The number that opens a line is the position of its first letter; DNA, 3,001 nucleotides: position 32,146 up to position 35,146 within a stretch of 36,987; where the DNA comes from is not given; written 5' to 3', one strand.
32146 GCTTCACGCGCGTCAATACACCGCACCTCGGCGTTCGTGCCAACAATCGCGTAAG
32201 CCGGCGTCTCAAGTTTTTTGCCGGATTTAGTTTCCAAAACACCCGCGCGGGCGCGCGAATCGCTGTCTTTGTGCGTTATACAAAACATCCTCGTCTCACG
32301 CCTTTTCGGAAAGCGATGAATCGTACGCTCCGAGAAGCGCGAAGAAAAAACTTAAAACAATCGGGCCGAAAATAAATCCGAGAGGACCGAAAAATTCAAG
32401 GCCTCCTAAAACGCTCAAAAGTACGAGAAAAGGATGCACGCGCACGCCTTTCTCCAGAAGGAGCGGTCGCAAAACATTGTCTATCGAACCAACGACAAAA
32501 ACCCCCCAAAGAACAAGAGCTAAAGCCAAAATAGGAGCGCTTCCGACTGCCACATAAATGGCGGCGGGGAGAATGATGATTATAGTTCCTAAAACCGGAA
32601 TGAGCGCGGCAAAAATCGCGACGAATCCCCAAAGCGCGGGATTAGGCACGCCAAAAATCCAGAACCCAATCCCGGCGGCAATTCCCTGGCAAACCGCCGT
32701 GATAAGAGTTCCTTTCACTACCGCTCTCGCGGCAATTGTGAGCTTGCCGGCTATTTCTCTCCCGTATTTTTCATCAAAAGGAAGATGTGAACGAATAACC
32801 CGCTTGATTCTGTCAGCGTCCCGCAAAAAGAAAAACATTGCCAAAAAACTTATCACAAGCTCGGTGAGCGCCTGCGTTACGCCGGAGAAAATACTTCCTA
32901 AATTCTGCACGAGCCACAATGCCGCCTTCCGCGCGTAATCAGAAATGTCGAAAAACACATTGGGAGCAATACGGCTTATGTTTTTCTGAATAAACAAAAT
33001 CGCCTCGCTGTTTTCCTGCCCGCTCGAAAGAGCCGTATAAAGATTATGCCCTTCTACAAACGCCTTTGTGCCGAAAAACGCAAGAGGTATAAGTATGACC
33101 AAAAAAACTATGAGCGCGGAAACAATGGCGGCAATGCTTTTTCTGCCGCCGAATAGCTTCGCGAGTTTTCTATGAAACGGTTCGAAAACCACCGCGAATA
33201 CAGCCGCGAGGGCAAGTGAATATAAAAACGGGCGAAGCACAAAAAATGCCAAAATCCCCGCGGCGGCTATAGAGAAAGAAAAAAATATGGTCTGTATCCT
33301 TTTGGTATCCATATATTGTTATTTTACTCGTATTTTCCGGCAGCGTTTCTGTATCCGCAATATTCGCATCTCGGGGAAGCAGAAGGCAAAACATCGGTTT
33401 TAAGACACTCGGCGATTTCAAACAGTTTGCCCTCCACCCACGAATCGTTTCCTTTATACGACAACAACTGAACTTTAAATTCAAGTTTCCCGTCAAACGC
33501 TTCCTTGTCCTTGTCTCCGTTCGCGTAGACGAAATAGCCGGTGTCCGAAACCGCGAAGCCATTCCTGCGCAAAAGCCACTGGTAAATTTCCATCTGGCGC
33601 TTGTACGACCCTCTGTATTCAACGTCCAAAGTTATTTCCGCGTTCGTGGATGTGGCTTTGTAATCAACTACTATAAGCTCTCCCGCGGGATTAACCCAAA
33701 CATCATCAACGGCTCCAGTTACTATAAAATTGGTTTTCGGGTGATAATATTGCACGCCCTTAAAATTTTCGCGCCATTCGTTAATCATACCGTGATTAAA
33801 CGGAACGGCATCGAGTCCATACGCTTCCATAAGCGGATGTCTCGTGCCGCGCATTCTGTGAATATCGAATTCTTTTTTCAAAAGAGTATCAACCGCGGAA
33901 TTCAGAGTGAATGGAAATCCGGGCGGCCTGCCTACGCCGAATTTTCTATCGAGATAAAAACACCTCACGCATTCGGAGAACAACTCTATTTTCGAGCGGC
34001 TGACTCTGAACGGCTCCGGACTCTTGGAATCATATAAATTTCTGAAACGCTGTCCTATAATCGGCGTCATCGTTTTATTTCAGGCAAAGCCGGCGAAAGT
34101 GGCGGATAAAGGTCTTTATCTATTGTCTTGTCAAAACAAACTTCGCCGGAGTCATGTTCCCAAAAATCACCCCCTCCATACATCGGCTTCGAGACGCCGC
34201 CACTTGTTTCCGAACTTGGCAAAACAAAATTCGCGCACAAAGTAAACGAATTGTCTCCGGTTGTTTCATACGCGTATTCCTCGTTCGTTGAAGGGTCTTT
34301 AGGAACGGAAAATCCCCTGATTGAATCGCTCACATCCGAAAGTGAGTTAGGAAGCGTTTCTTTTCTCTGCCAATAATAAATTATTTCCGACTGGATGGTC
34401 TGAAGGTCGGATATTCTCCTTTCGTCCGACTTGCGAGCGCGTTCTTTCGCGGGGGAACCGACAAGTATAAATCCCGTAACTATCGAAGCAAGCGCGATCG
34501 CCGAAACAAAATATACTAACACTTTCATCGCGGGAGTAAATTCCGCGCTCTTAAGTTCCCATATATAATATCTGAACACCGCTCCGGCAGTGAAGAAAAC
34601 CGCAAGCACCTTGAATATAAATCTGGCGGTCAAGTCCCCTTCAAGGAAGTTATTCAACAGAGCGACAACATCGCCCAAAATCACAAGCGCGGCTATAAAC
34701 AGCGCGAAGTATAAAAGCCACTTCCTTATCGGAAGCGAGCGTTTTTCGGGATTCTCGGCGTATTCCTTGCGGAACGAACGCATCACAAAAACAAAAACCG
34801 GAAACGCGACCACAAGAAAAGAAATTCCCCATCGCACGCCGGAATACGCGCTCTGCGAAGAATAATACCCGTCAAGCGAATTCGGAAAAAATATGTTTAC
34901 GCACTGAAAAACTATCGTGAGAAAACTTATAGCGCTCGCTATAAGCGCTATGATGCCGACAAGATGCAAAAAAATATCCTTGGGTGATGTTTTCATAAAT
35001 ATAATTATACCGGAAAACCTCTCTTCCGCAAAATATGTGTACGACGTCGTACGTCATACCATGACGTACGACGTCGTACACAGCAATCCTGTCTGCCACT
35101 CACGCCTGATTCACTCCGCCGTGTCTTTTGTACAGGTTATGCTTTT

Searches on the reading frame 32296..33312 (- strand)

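Call 37: search_protein_families(library=pfam, proteins=[window:32296-33312:-], max_evalue=0.0001)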
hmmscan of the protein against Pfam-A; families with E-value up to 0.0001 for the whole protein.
window:32296-33312:- (338 aa): 1 family
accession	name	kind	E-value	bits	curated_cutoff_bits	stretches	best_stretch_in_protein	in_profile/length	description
PF01594.21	AI-2E_transport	-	2.1e-54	185.4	34.3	1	11-330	4-326/327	AI-2E family transporter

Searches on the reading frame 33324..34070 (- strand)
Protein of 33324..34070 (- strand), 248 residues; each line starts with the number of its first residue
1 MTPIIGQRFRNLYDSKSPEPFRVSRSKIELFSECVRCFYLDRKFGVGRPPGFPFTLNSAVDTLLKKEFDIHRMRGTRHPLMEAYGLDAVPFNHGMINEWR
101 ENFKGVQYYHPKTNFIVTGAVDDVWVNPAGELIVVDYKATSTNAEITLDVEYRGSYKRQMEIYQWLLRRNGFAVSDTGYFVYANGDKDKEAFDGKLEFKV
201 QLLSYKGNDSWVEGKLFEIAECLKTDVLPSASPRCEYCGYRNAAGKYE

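Call 37: search_protein_families(library=pfam, proteins=[window:33324-34070:-], max_evalue=0.0001)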
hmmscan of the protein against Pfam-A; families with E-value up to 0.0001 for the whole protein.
window:33324-34070:- (248 aa): 1 family
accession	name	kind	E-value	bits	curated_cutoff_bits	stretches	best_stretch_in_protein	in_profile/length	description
PF12705.13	PDDEXK_1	-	8.2e-14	52.6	22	1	79-242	83-244/247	PD-(D/E)XK nuclease superfamily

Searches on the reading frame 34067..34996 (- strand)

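Call 37: search_protein_families(library=pfam, proteins=[window:34067-34996:-], max_evalue=0.0001)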
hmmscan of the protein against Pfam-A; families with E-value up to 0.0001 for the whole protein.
window:34067-34996:- (309 aa): 1 family
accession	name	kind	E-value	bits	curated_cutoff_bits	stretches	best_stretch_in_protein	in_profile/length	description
PF18920.5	DUF5671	-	9.1e-25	87.5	28.4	1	8-141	2-129/132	Domain of unknown function (DUF5671)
